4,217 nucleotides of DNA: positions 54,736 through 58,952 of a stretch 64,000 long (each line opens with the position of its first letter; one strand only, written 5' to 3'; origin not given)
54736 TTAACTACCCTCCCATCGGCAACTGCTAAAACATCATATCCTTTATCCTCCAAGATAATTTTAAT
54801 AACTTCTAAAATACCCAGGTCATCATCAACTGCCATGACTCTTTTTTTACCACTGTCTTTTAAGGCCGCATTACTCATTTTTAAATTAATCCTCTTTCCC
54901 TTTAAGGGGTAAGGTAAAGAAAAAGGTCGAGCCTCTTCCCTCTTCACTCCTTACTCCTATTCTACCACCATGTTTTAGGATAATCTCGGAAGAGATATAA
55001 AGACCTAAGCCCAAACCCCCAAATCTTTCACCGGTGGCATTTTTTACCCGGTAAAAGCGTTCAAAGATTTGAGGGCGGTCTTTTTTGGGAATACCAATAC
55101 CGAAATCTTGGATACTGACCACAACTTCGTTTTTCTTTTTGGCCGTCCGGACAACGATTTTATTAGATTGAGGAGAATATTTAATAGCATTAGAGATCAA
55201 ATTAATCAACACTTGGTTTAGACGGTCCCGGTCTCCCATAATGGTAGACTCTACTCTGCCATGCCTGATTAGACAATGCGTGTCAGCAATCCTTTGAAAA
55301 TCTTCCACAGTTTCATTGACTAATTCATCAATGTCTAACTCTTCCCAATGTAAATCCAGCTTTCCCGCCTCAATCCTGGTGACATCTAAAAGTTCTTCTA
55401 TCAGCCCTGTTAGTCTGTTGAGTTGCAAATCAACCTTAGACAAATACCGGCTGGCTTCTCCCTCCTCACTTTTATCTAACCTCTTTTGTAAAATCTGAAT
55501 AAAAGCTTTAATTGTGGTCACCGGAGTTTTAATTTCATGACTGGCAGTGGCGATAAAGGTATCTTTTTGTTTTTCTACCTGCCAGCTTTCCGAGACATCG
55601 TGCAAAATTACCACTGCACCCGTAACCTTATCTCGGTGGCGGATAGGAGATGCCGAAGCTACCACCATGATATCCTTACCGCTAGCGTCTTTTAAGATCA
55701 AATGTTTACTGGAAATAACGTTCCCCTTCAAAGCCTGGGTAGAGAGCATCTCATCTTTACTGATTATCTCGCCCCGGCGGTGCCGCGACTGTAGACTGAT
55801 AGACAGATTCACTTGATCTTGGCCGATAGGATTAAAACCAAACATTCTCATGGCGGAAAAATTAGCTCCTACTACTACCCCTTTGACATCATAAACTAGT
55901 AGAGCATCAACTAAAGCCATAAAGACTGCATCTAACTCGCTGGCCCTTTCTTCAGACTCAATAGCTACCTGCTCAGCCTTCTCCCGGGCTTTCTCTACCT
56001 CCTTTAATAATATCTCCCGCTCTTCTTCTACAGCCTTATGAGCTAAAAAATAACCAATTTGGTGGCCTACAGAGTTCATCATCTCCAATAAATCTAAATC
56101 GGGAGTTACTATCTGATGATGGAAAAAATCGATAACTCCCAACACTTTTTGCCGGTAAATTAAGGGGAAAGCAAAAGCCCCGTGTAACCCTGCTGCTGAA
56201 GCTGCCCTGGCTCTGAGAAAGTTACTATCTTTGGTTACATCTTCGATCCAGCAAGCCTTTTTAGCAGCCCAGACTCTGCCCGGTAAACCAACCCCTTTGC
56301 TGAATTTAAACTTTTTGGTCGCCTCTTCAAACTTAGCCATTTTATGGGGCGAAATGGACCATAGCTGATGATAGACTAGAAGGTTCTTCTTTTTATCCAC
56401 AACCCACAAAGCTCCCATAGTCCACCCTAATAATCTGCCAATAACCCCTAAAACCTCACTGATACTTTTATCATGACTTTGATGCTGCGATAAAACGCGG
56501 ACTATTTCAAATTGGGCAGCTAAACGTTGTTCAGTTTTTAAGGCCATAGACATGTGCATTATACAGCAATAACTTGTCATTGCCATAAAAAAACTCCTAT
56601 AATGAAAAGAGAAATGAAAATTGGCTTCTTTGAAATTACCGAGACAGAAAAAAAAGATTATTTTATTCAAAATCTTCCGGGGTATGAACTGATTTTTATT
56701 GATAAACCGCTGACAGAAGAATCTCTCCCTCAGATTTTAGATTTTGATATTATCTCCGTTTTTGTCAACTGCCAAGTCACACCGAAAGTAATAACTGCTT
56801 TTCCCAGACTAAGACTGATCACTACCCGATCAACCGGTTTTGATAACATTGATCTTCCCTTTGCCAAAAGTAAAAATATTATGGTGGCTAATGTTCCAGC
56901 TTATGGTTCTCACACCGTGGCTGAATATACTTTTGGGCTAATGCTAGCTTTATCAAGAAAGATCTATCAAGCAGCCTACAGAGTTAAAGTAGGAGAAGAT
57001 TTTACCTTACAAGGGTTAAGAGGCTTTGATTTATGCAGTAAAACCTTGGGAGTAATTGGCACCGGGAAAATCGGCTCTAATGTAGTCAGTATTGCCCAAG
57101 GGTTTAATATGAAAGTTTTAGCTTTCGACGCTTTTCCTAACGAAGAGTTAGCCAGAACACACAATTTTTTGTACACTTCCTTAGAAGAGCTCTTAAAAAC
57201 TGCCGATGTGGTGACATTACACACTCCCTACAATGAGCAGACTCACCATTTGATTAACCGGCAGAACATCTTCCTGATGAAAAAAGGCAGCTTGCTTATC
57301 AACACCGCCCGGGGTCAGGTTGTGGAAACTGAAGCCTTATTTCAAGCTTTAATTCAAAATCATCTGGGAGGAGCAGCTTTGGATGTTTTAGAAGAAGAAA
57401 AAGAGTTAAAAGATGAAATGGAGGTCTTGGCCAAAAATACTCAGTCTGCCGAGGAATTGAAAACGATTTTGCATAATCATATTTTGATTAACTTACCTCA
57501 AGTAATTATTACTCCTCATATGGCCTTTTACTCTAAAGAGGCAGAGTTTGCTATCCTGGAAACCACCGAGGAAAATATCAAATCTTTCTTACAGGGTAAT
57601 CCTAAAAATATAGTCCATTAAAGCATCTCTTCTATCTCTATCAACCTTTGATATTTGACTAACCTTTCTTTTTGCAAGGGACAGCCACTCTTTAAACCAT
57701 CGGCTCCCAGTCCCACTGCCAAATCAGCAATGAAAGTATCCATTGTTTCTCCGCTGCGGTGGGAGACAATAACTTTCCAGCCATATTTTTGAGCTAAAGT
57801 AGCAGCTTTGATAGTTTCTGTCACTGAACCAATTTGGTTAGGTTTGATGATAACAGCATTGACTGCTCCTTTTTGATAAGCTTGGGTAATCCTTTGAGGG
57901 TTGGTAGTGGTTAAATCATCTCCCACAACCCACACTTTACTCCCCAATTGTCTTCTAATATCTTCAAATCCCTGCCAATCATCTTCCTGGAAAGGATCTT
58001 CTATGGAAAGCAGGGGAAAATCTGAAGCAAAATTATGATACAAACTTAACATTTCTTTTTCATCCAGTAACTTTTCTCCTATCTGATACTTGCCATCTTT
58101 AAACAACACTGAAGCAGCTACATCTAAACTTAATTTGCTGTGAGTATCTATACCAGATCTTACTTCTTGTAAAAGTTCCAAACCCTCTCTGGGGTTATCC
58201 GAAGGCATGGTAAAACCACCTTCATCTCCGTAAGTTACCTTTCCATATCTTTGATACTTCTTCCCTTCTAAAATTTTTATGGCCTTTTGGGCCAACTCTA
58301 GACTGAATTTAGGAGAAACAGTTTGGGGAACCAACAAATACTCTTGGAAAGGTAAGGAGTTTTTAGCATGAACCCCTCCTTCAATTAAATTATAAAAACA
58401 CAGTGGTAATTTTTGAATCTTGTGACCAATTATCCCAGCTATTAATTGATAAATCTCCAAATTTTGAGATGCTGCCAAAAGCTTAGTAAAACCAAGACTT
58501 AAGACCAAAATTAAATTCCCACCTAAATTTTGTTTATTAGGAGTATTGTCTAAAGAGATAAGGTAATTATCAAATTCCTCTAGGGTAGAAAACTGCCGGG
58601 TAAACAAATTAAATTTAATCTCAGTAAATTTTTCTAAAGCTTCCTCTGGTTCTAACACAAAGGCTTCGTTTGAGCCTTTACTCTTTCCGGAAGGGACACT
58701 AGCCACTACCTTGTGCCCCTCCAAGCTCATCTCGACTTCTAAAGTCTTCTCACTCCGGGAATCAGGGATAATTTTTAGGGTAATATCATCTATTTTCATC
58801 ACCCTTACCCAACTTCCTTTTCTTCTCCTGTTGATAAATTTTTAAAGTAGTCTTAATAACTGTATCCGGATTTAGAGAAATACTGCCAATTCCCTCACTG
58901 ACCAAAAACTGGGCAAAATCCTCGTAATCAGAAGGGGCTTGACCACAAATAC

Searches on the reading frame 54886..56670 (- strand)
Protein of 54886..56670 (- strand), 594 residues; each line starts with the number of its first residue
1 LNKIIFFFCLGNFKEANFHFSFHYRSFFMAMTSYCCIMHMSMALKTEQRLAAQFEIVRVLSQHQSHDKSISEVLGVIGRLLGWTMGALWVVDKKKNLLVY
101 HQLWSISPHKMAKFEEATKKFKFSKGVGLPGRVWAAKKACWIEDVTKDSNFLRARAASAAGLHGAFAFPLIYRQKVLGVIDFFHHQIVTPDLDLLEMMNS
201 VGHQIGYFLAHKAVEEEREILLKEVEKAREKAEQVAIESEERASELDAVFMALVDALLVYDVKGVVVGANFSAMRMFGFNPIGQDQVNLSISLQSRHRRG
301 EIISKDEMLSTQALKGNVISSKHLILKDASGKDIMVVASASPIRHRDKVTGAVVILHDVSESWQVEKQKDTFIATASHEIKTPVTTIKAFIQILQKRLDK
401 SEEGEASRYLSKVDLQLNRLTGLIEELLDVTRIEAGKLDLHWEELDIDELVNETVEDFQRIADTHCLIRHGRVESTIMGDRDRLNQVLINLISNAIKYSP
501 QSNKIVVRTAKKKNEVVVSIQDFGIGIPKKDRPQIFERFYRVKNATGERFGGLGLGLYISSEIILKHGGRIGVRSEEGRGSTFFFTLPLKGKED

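Call 65: search_protein_families(library=pfam, proteins=[window:54886-56670:-], max_evalue=0.00001)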
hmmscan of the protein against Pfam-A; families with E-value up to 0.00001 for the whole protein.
window:54886-56670:- (594 aa): 6 families
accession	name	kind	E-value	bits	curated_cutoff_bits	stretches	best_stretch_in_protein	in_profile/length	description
PF02518.31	HATPase_c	-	7.4e-31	107.3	26.4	1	479-590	1-110/111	Histidine kinase-, DNA gyrase B-, and HSP90-like ATPase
PF00512.31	HisKA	-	3.5e-16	59.4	26.9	1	368-436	1-66/66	His Kinase A (phospho-acceptor) domain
PF13185.12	GAF_2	-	3.7e-13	50.3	28.6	1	71-207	9-133/136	GAF domain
PF01590.32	GAF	-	3e-07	31.5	22.4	0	72-206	8-130/133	GAF domain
PF00989.32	PAS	-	6.2e-07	29.9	22.6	1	245-359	2-113/113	PAS fold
PF13426.13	PAS_9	-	3.4e-06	27.7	27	0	255-361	2-103/103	PAS domain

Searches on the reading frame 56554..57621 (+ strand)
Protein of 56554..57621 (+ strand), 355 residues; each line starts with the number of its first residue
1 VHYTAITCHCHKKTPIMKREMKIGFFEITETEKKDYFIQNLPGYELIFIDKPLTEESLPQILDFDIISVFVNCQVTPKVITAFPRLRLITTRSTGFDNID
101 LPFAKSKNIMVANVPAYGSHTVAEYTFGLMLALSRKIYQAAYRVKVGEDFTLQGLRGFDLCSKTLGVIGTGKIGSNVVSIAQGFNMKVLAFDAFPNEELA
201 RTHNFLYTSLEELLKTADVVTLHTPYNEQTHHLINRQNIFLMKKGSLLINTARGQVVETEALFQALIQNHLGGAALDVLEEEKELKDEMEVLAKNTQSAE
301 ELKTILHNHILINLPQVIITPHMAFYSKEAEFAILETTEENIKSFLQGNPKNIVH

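Call 65: search_protein_families(library=pfam, proteins=[window:56554-57621:+], max_evalue=0.00001)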
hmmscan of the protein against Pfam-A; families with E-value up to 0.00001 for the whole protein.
window:56554-57621:+ (355 aa): 3 families
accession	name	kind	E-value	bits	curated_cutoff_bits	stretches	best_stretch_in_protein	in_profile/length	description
PF02826.25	2-Hacid_dh_C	-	1.1e-53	181.7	25.1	1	127-324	1-178/178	D-isomer specific 2-hydroxyacid dehydrogenase, NAD binding domain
PF00389.36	2-Hacid_dh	-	4.1e-29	101.4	24.6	1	34-354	11-133/134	D-isomer specific 2-hydroxyacid dehydrogenase, catalytic domain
PF03446.21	NAD_binding_2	-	1.8e-06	28.5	21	1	165-268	2-109/161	NAD binding domain of 6-phosphogluconate dehydrogenase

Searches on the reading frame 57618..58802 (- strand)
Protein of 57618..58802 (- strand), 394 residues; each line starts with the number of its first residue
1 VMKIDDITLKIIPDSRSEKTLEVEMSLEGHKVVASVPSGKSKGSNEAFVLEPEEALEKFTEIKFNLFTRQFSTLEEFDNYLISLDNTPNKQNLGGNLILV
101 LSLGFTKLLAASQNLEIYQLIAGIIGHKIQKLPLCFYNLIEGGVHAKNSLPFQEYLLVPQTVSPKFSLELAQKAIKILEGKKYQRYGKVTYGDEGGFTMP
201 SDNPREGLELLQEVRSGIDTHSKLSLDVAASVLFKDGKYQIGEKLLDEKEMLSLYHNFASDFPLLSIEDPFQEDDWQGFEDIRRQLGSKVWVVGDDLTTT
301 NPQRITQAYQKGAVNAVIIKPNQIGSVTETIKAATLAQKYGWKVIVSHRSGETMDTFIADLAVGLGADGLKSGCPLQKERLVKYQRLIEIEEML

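Call 65: search_protein_families(library=pfam, proteins=[window:57618-58802:-], max_evalue=0.00001)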
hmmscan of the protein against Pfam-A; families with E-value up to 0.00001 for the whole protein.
window:57618-58802:- (394 aa): 3 families
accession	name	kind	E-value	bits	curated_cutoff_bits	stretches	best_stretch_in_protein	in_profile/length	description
PF00113.28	Enolase_C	-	1.4e-71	241.7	21.5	1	131-394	3-281/296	Enolase, C-terminal TIM barrel domain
PF03952.21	Enolase_N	-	6.1e-21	75.4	35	1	4-121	1-131/131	Enolase, N-terminal domain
PF13378.12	MR_MLE_C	-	5.4e-12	46.3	29.4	1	194-348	25-154/219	Enolase C-terminal domain-like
